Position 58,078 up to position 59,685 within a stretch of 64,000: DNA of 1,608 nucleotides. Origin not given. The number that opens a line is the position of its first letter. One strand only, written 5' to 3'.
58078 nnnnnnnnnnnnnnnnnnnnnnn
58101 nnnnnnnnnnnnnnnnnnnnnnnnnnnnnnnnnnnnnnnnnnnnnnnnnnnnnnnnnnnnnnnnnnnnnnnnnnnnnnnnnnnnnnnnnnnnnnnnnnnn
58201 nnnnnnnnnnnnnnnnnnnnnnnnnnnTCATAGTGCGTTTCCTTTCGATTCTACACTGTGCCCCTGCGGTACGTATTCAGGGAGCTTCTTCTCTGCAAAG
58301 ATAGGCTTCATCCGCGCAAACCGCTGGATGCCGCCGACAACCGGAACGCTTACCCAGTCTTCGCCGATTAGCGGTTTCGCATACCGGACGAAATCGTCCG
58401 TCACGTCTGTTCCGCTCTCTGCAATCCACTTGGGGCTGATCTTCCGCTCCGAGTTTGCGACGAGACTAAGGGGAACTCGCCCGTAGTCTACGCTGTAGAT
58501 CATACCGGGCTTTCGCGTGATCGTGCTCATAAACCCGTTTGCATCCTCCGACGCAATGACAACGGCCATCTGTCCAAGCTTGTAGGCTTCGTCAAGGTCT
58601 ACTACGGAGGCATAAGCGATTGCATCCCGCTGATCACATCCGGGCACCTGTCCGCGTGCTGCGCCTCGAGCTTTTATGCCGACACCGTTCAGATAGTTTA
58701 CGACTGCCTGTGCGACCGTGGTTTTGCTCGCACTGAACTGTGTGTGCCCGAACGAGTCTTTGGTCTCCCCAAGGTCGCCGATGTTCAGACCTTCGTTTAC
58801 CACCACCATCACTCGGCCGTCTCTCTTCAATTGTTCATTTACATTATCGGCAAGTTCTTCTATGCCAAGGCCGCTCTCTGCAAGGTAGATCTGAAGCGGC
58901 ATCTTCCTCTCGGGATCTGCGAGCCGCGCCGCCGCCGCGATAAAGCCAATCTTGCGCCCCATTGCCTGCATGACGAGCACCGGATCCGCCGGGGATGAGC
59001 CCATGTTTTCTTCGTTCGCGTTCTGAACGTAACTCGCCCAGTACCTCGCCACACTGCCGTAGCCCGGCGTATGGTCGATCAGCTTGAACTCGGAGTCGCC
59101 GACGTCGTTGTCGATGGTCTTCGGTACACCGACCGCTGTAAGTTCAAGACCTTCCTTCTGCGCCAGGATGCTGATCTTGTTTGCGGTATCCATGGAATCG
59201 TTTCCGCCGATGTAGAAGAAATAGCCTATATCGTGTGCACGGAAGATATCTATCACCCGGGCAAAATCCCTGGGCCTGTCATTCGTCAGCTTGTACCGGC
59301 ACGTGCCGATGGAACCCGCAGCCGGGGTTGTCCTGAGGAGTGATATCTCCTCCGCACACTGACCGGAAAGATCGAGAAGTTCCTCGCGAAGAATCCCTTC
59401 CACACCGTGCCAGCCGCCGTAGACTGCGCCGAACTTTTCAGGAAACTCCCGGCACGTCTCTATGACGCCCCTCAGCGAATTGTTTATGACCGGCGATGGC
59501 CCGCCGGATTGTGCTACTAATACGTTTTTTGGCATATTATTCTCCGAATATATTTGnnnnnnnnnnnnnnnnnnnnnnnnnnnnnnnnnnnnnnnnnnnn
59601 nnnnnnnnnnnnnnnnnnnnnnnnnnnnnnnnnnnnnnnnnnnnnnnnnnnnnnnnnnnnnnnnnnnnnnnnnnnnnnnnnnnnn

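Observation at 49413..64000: Candidate undescribed amino-uronate catabolic pathway feeding the pentose phosphate pathway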

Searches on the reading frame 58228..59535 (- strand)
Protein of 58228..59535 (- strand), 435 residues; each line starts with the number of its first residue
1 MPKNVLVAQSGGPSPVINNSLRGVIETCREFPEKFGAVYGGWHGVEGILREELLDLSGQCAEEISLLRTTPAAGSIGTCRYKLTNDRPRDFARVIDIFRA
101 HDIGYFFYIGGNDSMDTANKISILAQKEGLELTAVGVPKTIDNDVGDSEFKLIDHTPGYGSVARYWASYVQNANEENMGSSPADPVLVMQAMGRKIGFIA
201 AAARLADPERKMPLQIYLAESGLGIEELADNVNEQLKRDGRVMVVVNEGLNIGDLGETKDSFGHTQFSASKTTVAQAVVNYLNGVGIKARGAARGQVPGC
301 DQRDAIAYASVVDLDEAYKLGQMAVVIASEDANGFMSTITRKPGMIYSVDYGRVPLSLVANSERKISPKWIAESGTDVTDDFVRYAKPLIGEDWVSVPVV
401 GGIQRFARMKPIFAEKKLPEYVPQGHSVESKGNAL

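Call 3: search_protein_families(library=pfam, proteins=[window:58228-59535:-])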
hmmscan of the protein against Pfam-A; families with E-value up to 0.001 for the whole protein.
window:58228-59535:- (435 aa): 1 family
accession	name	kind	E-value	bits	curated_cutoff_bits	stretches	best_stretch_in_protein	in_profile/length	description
PF00365.25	PFK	-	1.4e-35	123.5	30.9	1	4-280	1-234/277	Phosphofructokinase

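Call 4: search_protein_families(library=ncbifam, proteins=[window:58228-59535:-])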
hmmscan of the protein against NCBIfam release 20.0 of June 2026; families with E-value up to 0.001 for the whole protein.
window:58228-59535:- (435 aa): 11 families
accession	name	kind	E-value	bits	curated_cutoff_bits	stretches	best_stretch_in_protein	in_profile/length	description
NF010675.0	PRK14072.1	subfamily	4.8e-113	378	273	1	2-419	3-414/416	diphosphate--fructose-6-phosphate 1-phosphotransferase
NF005301.0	PRK06830.1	equivalog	1.8e-23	82.7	400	1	7-286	86-353/445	ATP-dependent 6-phosphofructokinase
NF002872.1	PRK03202.1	subfamily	6.2e-22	78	253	1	5-342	3-293/323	ATP-dependent 6-phosphofructokinase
TIGR02483.1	PFK_mixed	subfamily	7.2e-21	74.6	430.55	1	7-283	4-264/325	phosphofructokinase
NF005482.0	PRK07085.1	subfamily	1e-19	70.5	446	1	2-199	73-259/558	diphosphate--fructose-6-phosphate 1-phosphotransferase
NF005121.0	PRK06555.1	equivalog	1.2e-16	60.5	395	1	4-207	5-210/404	pyrophosphate--fructose-6-phosphate 1-phosphotransferase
TIGR02477.1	PFKA_PPi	equivalog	3.2e-16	58.9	587.95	1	6-205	71-259/539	diphosphate--fructose-6-phosphate 1-phosphotransferase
TIGR02482.1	PFKA_ATP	equivalog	8.1e-15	54.6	371.35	1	7-257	4-230/301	6-phosphofructokinase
NF041103.1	PFKA_PPi_Ttgales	equivalog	2e-13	50.2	550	1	9-200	5-182/407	diphosphate--fructose-6-phosphate 1-phosphotransferase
NF010674.0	PRK14071.1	equivalog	1.1e-11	44.3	544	1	89-281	93-272/360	ATP-dependent 6-phosphofructokinase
TIGR02478.1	6PF1K_euk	equivalog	7.2e-10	37.7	708.4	1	4-235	391-601/744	6-phosphofructokinase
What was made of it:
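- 58228..59535 (-): PFK-family kinase of PPi-type sequence, the proposed sugar-acid kinase (mannonate 6-kinase or fructuronate 1-kinase). NF010675, 378 bits (call 4).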

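Call 35: search_solved_structures(query=window:58228-59535:-, max_evalue=1e-10, show_alignments=2)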
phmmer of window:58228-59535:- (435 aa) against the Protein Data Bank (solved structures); distinct sequences matched with E-value up to 1e-10: 5.
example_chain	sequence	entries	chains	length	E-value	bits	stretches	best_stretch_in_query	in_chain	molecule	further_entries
3k2q_A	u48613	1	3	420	2.4e-73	250.8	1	3-419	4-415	Pyrophosphate-dependent phosphofructokinase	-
3hno_A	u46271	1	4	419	5.6e-71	243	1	3-419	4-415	Pyrophosphate-dependent phosphofructokinase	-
1kzh_A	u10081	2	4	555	2.4e-13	53.1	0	4-221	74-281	phosphofructokinase | diphosphate--fructose-6-phosphate 1-phosphotransferase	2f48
5xoe_A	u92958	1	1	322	4.2e-11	45.7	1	3-250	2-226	ATP-dependent 6-phosphofructokinase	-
5xz6_A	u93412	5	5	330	4.5e-11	45.6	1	3-250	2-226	ATP-dependent 6-phosphofructokinase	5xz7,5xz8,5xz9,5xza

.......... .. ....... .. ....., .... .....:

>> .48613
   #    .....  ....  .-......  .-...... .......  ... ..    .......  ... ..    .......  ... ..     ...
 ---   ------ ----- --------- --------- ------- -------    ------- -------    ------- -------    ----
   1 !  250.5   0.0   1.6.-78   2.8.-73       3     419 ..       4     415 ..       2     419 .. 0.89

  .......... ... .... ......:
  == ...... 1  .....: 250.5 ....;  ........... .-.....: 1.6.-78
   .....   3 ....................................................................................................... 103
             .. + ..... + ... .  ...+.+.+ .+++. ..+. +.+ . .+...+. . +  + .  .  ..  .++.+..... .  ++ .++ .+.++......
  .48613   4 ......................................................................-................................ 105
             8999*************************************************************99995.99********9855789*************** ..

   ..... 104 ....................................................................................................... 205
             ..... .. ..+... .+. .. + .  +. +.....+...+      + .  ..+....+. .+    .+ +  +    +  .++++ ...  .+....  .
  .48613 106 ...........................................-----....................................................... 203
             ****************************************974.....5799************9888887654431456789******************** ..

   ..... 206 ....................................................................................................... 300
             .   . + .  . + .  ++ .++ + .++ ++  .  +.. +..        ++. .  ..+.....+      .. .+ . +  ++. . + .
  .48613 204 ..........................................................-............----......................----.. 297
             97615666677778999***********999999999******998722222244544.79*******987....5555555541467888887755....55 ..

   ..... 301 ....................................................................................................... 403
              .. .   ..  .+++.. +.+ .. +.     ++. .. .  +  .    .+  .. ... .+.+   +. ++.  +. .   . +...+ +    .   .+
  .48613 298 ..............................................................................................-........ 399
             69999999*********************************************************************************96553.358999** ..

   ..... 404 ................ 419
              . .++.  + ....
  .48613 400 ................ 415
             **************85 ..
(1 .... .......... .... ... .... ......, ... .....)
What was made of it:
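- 58228..59535 (-): About 45% identical to PPi-PFK structures 3k2q and 3hno (call 35).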

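Call 40: find_homologous_proteins(query=window:58228-59535:-, max_evalue=1e-20)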
Query window:58228-59535:- (435 aa): 7999 proteins with E <= 1e-20 among 8000 candidates; the best 120 are listed.
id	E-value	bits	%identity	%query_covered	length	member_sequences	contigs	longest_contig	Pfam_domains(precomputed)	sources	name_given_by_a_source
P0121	4.5e-290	980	100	100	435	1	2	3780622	PF00365.26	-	-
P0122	5.4e-230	782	79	98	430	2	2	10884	PF00365.26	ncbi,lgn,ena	-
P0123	2.8e-228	776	81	98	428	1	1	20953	PF00365.26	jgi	-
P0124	4.4e-228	775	80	98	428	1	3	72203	PF00365.26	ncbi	ncbi:MAG: diphosphate--fructose-6-phosphate 1-phosphotransferase [Armatimonadota bacterium]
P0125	6.4e-228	775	80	98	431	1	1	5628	PF00365.26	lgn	-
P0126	8.6e-227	771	78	98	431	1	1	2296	PF00365.26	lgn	-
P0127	4.5e-226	769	79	97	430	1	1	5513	PF00365.26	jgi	-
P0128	1.2e-225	767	79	98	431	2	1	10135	PF00365.26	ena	-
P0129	2.1e-225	767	78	98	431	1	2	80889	PF00365.26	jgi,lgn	jgi:6-phosphofructokinase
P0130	1.0e-224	764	78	98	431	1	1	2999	PF00365.26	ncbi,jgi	ncbi:MAG TPA: diphosphate--fructose-6-phosphate 1-phosphotransferase [Armatimonadota bacterium]|jgi:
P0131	3.4e-223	759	78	98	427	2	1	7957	PF00365.26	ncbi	ncbi:MAG: diphosphate--fructose-6-phosphate 1-phosphotransferase [Armatimonadota bacterium]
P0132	8.5e-223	758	78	98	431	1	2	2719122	PF00365.26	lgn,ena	-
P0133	9.4e-223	758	77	98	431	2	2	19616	PF00365.26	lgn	-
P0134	3.1e-222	756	78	98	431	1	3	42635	PF00365.26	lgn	-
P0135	3.1e-222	756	77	98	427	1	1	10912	PF00365.26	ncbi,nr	ncbi:MAG: diphosphate--fructose-6-phosphate 1-phosphotransferase [Armatimonadetes bacterium]|nr:diph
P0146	6.4e-217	739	81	92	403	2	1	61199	PF00365.26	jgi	jgi:6-phosphofructokinase 1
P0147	1.1e-216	738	74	97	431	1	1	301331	PF00365.26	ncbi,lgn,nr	ncbi:MAG: diphosphate--fructose-6-phosphate 1-phosphotransferase [Elusimicrobia bacterium]|nr:diphos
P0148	1.1e-216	738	77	97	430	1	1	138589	PF00365.26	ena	-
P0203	4.6e-211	719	74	98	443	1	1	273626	PF00365.26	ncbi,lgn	-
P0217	2.0e-210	717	72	98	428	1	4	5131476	PF00365.26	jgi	jgi:ATP-dependent phosphofructokinase / diphosphate-dependent phosphofructokinase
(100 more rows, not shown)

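Call 41: find_encoding_contigs(protein=P0134, flank=10000, max_places=1)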
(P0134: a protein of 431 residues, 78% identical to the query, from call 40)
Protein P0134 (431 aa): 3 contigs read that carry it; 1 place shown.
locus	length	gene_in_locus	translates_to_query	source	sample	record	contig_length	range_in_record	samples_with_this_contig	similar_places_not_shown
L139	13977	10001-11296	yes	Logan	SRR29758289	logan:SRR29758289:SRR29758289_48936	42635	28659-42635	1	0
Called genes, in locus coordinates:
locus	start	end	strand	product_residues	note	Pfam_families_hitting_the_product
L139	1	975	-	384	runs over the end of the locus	PF00155:Aminotran_1_2, PF01041:DegT_DnrJ_EryC1, PF01053:Cys_Met_Meta_PP (weak)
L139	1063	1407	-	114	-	-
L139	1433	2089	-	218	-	PF01613:Flavin_Reduct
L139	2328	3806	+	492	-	PF00370:FGGY_N, PF02782:FGGY_C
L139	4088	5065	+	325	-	-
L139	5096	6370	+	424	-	PF01408:GFO_IDH_MocA, PF22725:GFO_IDH_MocA_C3 (weak)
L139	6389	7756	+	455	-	PF00202:Aminotran_3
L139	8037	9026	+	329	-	PF00356:LacI (weak), PF00532:Peripla_BP_1, PF13407:Peripla_BP_4, PF13377:Peripla_BP_3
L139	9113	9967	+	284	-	PF00106:adh_short, PF13561:adh_short_C2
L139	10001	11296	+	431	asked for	PF00365:PFK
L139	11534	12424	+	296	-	PF13419:HAD_2 (weak)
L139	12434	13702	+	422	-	PF09861:Lar_N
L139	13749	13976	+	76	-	?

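Call 42: find_encoding_contigs(protein=P0132, flank=10000, max_places=1)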
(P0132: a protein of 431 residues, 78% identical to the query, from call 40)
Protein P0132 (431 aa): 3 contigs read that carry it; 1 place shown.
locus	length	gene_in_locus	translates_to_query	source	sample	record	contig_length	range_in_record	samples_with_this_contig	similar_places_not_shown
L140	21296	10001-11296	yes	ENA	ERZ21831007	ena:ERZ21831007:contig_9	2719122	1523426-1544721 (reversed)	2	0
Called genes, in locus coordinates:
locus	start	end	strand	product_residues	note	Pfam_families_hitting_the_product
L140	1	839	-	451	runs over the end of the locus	PF00155:Aminotran_1_2, PF01041:DegT_DnrJ_EryC1, PF01053:Cys_Met_Meta_PP (weak)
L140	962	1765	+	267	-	PF01209:Ubie_methyltran, PF05175:MTS (weak), PF13489:Methyltransf_23, PF02390:Methyltransf_4, PF13847:Methyltransf_31, PF08241:Methyltransf_11, PF08242:Methyltransf_12, PF13649:Methyltransf_25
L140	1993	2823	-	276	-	PF13276:HTH_21, PF00665:rve, PF13683:rve_3, PF13333:rve_2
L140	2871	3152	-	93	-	PF01527:HTH_Tnp_1, PF13542:HTH_Tnp_ISL3 (weak), PF13384:HTH_23 (faint)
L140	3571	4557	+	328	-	-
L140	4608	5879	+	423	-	PF01408:GFO_IDH_MocA, PF22725:GFO_IDH_MocA_C3 (weak)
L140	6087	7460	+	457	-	PF00202:Aminotran_3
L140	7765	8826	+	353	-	PF00356:LacI, PF00532:Peripla_BP_1, PF13407:Peripla_BP_4, PF13377:Peripla_BP_3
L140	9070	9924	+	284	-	PF00106:adh_short, PF13561:adh_short_C2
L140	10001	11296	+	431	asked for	PF00365:PFK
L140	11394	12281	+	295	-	-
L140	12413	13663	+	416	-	PF09861:Lar_N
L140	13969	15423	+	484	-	PF03446:NAD_binding_2, PF00393:6PGD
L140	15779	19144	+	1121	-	PF06452:CBM9_1, PF08532:Glyco_hydro_42M (weak), PF00754:F5_F8_type_C (faint)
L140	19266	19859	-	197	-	-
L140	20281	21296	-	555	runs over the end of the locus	PF01590:GAF, PF13185:GAF_2, PF13492:GAF_3, PF01590:GAF, PF13185:GAF_2, PF13492:GAF_3, PF07536:HWE_HK, PF07568:HisKA_2, +2 more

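Call 44: find_encoding_contigs(protein=P0147, flank=10000, max_places=1)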
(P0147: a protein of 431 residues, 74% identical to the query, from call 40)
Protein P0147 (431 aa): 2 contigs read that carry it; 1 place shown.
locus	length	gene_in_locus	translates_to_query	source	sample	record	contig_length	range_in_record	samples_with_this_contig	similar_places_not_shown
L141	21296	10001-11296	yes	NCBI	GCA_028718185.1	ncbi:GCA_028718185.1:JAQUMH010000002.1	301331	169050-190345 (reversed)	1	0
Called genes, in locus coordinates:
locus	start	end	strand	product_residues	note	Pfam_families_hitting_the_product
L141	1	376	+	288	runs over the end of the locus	PF06037:DUF922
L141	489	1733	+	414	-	-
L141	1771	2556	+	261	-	-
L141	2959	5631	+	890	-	PF02985:HEAT (faint), PF03130:HEAT_PBS (faint), PF13646:HEAT_2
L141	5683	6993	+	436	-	PF07690:MFS_1 (weak), PF13347:MFS_2, PF07690:MFS_1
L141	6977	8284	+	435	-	PF07690:MFS_1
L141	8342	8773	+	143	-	PF00027:cNMP_binding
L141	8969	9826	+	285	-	PF00106:adh_short, PF13561:adh_short_C2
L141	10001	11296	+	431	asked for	PF00365:PFK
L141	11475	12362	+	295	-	PF13419:HAD_2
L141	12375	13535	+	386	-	PF00389:2-Hacid_dh, PF02826:2-Hacid_dh_C, PF11890:DUF3410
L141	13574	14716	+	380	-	-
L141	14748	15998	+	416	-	PF09861:Lar_N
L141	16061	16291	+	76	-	PF19807:DUF6290 (weak)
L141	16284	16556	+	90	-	PF05016:ParE_toxin (weak)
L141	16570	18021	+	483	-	PF03446:NAD_binding_2, PF00393:6PGD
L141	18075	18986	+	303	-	PF01261:AP_endonuc_2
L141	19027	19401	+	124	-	PF04126:Cyclophil_like, PF18050:Cyclophil_like2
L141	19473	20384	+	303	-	-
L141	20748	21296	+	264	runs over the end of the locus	PF00497:SBP_bac_3, PF10613:Lig_chan-Glu_bd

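Call 45: find_encoding_contigs(protein=P0217, flank=10000, max_places=1)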
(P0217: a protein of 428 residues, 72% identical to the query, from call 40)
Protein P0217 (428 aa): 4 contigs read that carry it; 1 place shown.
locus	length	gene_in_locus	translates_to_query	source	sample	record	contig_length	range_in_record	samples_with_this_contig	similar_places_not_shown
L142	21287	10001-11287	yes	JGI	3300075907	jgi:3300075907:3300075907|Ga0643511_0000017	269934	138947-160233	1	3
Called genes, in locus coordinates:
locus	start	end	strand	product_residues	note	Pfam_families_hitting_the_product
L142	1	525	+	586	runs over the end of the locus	PF14322:SusD-like_3, PF14559:TPR_19 (faint), PF07980:SusD_RagB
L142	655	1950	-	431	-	PF06808:DctM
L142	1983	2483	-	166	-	PF04290:DctQ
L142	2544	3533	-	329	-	PF03480:DctP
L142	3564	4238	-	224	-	PF01081:Aldolase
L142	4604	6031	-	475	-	PF02614:UxaC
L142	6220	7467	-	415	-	PF16257:UxaE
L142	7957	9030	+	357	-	PF00356:LacI, PF13407:Peripla_BP_4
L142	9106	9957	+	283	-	PF00106:adh_short, PF08659:KR (weak), PF13561:adh_short_C2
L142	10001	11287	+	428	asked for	PF00365:PFK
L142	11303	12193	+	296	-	PF13419:HAD_2 (weak)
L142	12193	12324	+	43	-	-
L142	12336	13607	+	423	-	PF09861:Lar_N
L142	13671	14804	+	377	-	PF00389:2-Hacid_dh, PF02826:2-Hacid_dh_C, PF11890:DUF3410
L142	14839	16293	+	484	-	PF03446:NAD_binding_2, PF00393:6PGD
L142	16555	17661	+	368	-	PF01116:F_bP_aldolase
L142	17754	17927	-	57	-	-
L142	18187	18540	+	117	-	PF05973:Gp49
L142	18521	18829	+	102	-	PF13744:HTH_37 (weak), PF13560:HTH_31, PF12844:HTH_19, PF01381:HTH_3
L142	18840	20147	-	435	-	PF07581:Glug (faint)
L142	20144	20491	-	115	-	PF01909:NTP_transf_2, PF18765:Polbeta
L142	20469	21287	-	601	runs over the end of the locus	-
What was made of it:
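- In L142 it sits beside UxaC, a UxaE-family gene, Eda, a TRAP transporter and LacI (call 45). L142 has a class II aldolase right after Gnd (call 45).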
